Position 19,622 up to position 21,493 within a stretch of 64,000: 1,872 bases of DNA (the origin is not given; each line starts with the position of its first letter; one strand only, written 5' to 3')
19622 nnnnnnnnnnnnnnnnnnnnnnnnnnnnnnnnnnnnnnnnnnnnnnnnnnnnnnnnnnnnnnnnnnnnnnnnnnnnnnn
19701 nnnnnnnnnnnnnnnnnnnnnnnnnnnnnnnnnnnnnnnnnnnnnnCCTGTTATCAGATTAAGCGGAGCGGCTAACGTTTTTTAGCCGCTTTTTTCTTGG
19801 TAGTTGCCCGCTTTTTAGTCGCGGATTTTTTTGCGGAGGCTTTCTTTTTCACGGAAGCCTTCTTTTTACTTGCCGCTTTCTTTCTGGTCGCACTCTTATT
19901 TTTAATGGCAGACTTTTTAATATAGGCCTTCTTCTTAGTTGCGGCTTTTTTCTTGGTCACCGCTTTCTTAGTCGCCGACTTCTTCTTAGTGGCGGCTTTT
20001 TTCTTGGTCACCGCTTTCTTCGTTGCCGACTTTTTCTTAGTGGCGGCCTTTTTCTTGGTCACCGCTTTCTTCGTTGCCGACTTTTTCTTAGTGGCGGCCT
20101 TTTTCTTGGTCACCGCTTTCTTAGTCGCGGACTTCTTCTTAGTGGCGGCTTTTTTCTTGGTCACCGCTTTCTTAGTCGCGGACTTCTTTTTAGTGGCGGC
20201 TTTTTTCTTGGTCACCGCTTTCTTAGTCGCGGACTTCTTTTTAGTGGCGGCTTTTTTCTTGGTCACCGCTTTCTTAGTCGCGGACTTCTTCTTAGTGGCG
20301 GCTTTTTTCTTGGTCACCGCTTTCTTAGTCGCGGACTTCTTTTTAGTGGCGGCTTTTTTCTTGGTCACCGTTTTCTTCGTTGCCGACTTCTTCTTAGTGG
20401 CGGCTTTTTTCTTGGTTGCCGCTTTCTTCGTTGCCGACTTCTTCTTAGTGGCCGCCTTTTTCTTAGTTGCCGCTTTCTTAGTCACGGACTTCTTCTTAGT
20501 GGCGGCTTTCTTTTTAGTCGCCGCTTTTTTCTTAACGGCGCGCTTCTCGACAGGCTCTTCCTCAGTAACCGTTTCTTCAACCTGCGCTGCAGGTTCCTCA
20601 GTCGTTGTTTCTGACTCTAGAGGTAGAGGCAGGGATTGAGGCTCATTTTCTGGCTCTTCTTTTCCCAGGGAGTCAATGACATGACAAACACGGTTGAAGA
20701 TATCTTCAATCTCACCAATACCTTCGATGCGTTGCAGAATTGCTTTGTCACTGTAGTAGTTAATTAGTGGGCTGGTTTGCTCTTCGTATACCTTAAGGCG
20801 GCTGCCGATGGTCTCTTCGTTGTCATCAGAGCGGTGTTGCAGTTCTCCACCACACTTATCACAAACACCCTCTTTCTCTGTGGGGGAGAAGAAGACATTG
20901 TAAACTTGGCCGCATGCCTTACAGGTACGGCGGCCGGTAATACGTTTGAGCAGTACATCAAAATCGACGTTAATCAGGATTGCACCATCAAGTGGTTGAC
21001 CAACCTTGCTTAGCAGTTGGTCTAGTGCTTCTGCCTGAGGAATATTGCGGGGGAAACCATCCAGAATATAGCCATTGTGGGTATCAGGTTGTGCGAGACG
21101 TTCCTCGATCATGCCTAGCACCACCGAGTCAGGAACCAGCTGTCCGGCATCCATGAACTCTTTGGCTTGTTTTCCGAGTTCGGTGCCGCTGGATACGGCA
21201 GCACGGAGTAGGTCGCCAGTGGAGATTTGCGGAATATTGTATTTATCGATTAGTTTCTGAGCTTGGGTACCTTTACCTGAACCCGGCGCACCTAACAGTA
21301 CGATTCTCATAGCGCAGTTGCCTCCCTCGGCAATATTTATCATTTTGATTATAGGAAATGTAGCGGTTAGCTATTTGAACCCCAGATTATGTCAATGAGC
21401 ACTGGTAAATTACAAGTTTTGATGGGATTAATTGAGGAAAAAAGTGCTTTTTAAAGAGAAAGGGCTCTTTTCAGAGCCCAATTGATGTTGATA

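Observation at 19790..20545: Near-identical 51-bp tandem repeats (a variable-number-repeat-like array) inside an essential gene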

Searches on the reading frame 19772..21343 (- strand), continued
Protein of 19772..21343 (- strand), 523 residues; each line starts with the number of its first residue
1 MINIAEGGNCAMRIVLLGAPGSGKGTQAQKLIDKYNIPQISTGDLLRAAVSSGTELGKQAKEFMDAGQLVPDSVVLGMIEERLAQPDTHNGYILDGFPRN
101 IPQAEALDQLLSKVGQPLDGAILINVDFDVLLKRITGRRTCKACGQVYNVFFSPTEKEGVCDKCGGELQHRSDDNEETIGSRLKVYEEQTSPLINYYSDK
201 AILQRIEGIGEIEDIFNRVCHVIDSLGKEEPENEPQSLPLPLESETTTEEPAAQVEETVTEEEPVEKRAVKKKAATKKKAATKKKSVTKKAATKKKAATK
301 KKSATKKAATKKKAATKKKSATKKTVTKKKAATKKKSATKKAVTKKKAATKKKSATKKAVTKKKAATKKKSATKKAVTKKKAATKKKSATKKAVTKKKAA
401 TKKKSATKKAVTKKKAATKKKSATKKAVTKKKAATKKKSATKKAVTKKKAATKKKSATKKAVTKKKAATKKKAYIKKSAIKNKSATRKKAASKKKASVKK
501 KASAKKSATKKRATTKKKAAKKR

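Call 53: search_solved_structures(query=window:19772-21310:-, max_evalue=1e-10, show_alignments=1)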
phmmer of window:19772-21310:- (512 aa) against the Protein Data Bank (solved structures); distinct sequences matched with E-value up to 1e-10: 94 (the best 60 are shown).
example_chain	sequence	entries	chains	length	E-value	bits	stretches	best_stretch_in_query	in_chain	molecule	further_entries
5g3y_A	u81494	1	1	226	4.9e-81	276.3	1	1-208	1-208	ADENYLATE KINSE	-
5g3z_A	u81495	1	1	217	2.8e-75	257.4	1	1-210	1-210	ADENYLATE KINSE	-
5g40_A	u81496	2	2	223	5.3e-74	253.2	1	1-216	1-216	ADENYLATE KINSE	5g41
4qbh_A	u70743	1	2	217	9.3e-74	252.3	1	1-213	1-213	Adenylate kinase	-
4qbi_A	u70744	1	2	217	8.9e-73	249.1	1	1-213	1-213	Adenylate kinase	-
5x6j_A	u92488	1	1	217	1e-72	248.9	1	1-211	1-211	Adenylate kinase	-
1zin_A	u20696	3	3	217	2.4e-72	247.7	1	1-215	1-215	ADENYLATE KINASE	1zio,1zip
1s3g_A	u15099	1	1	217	4.9e-72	246.7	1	1-211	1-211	Adenylate kinase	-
2qaj_A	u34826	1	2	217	3.7e-71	243.8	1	1-215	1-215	Adenylate kinase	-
2p3s_A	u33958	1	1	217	6.6e-71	242.9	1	1-213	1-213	Adenylate kinase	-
1p3j_A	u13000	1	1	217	7e-71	242.9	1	1-214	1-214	Adenylate kinase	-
2eu8_A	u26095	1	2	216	9.3e-71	242.5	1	1-211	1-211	Adenylate kinase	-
4qbf_A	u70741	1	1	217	1.1e-70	242.3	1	1-212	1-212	Adenylate kinase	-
3dkv_A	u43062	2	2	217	1.1e-70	242.2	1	1-212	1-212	Adenylate kinase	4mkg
3dl0_A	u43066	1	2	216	1.1e-70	242.2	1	1-206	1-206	Adenylate kinase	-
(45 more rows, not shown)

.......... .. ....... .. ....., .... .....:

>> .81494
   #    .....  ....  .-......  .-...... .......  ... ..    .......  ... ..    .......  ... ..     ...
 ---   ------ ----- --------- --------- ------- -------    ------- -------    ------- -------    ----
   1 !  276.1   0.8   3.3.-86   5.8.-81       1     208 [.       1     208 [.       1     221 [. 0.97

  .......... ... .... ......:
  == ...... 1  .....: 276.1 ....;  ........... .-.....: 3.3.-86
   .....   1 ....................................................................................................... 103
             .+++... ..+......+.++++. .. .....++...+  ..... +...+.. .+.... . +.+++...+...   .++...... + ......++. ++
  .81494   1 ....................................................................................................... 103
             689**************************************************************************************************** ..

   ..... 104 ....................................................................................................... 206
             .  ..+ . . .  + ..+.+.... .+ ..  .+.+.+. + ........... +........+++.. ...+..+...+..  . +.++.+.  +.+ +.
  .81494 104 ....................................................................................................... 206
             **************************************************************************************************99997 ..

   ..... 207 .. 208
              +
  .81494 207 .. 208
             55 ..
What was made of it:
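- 19772..21310 (-): adk gene with C-terminal tail. It encodes 512 aa from the probable start M12; the longest ORF starts at 21343 and gives 523 aa. Best PDB match is 5g3y adenylate kinase, E 4.9e-81 over residues 1-208 (call 53).
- On Adenylate kinase (Pfam PF00406, long type with lid): PDB 5g3y E 4.9e-81 (call 53).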

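Call 61: list_cluster_members(proteins=[P0001, P0008, P0016, P0030, P0012, P0032, P0066, P0108, P0123, P0124])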
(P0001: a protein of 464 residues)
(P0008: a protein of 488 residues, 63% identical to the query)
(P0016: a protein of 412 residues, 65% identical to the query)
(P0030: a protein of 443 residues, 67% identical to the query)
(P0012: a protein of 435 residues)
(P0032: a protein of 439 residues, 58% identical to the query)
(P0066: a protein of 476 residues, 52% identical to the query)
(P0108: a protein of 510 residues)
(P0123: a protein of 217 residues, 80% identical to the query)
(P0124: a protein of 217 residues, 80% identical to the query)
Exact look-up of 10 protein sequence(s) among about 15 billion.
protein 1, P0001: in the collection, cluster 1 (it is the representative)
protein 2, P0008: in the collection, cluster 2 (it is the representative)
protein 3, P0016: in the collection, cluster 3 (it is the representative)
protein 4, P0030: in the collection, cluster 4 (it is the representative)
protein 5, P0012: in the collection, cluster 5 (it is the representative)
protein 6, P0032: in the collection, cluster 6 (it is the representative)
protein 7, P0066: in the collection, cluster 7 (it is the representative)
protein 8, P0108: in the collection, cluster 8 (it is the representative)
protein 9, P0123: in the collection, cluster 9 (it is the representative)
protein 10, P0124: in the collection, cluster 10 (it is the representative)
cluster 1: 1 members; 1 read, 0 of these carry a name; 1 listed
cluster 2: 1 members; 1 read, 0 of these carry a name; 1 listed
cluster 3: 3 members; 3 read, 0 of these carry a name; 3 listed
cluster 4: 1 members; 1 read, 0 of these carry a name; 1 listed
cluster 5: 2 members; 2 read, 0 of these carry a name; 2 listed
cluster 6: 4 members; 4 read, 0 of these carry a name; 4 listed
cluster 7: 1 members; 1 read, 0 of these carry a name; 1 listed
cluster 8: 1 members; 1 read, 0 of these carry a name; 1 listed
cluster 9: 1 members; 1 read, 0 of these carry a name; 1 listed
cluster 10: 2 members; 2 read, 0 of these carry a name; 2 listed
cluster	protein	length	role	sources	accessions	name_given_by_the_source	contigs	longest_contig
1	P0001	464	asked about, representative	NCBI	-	-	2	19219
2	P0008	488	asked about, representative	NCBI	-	-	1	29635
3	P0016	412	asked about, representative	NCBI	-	-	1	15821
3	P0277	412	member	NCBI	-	-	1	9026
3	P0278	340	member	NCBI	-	-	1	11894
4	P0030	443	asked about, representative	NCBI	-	-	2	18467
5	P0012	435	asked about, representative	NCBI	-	-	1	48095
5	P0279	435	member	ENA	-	-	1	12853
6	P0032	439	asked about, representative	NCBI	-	-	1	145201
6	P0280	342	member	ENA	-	-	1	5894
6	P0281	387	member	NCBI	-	-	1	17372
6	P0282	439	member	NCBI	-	-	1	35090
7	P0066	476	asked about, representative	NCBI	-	-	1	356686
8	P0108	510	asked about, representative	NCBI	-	-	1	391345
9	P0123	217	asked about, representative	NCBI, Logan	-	-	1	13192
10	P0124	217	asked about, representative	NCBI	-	-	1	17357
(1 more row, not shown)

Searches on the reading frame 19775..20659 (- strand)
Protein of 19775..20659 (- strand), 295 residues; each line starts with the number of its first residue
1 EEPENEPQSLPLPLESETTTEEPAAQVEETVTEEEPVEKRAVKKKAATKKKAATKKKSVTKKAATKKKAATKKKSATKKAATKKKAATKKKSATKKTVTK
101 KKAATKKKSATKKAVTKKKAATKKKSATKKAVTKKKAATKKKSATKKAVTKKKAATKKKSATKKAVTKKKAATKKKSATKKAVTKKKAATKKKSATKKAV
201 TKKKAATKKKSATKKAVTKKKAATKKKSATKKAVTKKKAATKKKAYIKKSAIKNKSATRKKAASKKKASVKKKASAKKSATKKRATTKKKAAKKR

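Call 23: find_homologous_proteins(query=window:19775-20659:-, max_evalue=0.00001)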
Query seq(295 aa) (295 aa): 79 proteins with E <= 0.00001 among 8000 candidates.
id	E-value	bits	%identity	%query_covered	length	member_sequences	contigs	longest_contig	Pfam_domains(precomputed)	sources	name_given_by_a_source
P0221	7.7e-19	86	-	-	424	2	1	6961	PF00406.30,PF05191.21,PF13207.13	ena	-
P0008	2.0e-18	85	-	-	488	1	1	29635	PF00406.30,PF05191.21,PF13207.13,PF13238.13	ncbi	-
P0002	4.7e-18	84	-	-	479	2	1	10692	PF00406.30,PF05191.21,PF07382.17,PF13207.13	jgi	jgi:adenylate kinase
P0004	1.0e-17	83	-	-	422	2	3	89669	PF00406.30,PF05191.21,PF07382.17,PF13207.13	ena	-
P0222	2.0e-17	82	-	-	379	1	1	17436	PF00406.30,PF05191.21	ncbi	-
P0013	2.3e-14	72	-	-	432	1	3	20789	PF00406.30,PF05191.21,PF13207.13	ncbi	-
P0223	6.6e-14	70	-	-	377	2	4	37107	PF00406.30,PF05191.21,PF13207.13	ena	-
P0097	7.5e-13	67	-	-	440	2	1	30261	PF00406.30,PF05191.21,PF13207.13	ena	-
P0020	1.4e-12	66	-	-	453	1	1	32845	PF00406.30,PF05191.21,PF13207.13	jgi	-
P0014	2.6e-12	65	-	-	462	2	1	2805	PF00406.30,PF05191.21,PF13671.13,PF13207.13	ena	-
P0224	5.0e-12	64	29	28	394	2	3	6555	PF00406.30,PF05191.21,PF13207.13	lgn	-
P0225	7.1e-12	64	-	-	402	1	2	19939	PF00406.30,PF05191.21,PF13207.13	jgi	-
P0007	7.3e-12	64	-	-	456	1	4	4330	PF00406.30,PF05191.21,PF13671.13,PF13207.13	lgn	-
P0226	9.8e-12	63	-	-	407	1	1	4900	PF00406.30,PF05191.21,PF13207.13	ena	-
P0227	1.5e-11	63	-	-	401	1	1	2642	PF00406.30,PF05191.21,PF13207.13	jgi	-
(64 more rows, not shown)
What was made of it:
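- Similar tails sit on nucleic-acid-related proteins (DksA, ObgE, endonuclease III, S1/NYN proteins; call 23), which points as much to DNA or RNA.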

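Call 52: search_protein_families(library=pfam, proteins=[window:19775-20659:-], max_evalue=10)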
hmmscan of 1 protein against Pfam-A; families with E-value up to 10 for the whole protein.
seq(295 aa): 0 families
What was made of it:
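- The tail has no recognisable domain (call 52).
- Tried and rejected: Pfam on the tail alone: no family (call 52).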
